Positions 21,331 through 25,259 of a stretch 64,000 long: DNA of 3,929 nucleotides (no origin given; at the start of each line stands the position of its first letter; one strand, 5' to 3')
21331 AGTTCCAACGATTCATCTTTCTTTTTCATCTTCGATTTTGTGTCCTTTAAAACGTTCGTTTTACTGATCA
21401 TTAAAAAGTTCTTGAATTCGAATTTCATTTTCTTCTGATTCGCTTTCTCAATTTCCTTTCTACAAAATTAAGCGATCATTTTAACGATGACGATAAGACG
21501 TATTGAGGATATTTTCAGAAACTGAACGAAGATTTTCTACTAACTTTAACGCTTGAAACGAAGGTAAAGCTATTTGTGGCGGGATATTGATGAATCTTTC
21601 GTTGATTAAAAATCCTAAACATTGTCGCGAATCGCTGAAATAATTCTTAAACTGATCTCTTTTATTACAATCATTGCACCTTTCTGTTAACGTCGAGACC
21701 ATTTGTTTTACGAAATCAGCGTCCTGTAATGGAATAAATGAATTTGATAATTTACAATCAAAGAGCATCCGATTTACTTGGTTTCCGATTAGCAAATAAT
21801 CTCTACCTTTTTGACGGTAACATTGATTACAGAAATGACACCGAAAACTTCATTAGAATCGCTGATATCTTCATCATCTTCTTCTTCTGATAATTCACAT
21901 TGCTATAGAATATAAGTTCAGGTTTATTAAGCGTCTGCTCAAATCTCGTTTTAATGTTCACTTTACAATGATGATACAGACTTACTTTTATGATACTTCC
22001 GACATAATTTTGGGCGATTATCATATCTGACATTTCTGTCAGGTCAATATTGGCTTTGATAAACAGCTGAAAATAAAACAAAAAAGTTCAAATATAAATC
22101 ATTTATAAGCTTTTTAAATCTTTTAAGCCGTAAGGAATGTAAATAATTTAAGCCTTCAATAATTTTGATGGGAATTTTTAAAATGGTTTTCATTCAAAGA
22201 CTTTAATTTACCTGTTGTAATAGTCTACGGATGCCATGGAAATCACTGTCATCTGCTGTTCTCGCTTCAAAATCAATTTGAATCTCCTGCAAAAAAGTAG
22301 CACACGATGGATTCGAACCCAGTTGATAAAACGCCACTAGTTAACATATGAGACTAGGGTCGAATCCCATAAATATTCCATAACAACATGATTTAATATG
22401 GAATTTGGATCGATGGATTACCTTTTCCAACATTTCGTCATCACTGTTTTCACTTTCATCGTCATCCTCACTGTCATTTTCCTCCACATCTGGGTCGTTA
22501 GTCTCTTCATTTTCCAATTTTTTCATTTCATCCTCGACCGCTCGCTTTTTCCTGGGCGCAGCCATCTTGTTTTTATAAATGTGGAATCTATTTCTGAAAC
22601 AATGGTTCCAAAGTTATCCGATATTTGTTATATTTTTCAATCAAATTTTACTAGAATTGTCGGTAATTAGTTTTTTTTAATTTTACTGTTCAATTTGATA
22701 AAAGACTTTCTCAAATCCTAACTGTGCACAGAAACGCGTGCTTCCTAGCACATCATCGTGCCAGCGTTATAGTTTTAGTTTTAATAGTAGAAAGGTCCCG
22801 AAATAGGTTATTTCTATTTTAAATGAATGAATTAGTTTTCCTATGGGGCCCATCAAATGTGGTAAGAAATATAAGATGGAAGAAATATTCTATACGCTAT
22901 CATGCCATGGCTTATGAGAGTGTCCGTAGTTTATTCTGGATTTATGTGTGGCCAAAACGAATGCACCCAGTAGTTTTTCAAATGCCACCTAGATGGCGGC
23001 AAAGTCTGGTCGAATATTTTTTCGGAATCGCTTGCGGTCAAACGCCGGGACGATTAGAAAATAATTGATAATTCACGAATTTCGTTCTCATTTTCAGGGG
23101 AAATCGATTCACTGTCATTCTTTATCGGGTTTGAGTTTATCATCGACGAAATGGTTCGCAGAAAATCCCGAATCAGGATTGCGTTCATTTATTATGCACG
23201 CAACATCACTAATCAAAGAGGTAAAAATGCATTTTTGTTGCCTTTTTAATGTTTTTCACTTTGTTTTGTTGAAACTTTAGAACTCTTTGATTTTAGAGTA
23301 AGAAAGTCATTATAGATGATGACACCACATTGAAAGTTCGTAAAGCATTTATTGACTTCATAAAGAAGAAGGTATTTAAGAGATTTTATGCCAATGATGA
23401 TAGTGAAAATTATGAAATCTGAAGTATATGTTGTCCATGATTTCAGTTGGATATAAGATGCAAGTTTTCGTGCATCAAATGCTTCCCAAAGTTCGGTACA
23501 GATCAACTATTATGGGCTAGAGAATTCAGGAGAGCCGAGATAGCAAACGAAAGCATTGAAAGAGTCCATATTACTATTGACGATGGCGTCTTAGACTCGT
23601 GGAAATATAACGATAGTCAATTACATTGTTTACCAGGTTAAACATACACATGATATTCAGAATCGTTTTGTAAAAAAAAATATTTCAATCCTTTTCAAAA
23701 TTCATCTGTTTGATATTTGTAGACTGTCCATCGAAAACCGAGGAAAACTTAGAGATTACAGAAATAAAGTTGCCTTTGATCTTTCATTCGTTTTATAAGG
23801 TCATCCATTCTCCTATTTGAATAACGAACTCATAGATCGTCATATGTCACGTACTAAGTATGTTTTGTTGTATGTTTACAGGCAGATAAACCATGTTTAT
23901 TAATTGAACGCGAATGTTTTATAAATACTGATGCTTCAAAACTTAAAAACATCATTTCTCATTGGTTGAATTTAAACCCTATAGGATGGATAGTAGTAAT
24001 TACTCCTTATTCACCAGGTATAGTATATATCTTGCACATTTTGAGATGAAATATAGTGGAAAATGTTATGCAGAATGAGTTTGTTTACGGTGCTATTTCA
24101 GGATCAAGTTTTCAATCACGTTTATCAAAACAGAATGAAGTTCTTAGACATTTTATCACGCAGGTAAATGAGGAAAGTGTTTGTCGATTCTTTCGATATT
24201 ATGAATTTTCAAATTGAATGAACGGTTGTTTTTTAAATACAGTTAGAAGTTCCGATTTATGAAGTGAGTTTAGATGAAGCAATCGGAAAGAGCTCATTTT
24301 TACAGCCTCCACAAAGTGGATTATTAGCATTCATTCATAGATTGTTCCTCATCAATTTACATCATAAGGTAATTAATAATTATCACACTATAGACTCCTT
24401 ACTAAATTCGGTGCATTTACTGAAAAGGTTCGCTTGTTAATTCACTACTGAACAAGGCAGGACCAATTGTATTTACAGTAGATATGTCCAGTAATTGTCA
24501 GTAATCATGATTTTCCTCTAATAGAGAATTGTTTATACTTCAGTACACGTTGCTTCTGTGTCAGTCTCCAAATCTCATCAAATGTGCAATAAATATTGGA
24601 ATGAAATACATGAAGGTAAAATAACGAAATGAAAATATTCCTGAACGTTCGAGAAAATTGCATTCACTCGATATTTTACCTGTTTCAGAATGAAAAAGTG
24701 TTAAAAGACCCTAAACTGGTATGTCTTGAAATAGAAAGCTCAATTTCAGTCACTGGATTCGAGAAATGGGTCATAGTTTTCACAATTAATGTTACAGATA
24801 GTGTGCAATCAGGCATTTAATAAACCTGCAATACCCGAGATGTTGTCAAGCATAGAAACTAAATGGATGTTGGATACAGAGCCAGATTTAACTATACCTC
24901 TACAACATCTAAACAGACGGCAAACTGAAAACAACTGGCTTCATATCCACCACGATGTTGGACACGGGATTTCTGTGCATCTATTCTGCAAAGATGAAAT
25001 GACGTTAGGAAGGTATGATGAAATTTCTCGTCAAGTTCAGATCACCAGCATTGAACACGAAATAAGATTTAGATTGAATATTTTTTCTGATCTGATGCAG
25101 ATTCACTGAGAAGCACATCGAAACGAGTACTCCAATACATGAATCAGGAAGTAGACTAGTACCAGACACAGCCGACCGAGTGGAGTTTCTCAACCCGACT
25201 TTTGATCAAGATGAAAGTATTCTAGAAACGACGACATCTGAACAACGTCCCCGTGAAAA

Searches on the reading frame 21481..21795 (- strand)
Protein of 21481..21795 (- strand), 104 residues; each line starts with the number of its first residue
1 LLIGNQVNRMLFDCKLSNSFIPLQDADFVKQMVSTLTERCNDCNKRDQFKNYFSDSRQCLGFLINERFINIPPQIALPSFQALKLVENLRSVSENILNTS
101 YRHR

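Call 36: search_protein_families(library=pfam, proteins=[window:21481-21795:-], max_evalue=0.01)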
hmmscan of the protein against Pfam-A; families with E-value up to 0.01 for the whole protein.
window:21481-21795:- (104 aa): 1 family
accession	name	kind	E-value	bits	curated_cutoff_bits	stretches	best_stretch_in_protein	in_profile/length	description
PF13862.11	BCCIP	-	2e-11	44.5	27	1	24-83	75-137/205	BCCIP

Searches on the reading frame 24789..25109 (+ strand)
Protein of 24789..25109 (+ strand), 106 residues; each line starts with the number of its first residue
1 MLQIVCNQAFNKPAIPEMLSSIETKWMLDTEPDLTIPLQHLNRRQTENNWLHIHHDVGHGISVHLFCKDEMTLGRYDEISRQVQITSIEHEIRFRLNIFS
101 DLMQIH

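Call 20: search_protein_families(library=pfam, proteins=[window:24789-25109:+], max_evalue=0.01)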
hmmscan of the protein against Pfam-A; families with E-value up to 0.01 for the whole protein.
window:24789-25109:+ (106 aa): 1 family
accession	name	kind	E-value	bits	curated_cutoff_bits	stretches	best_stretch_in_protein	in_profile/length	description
PF19494.5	DUF6029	-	0.0087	15.2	27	1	7-79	412-484/538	Family of unknown function (DUF6029)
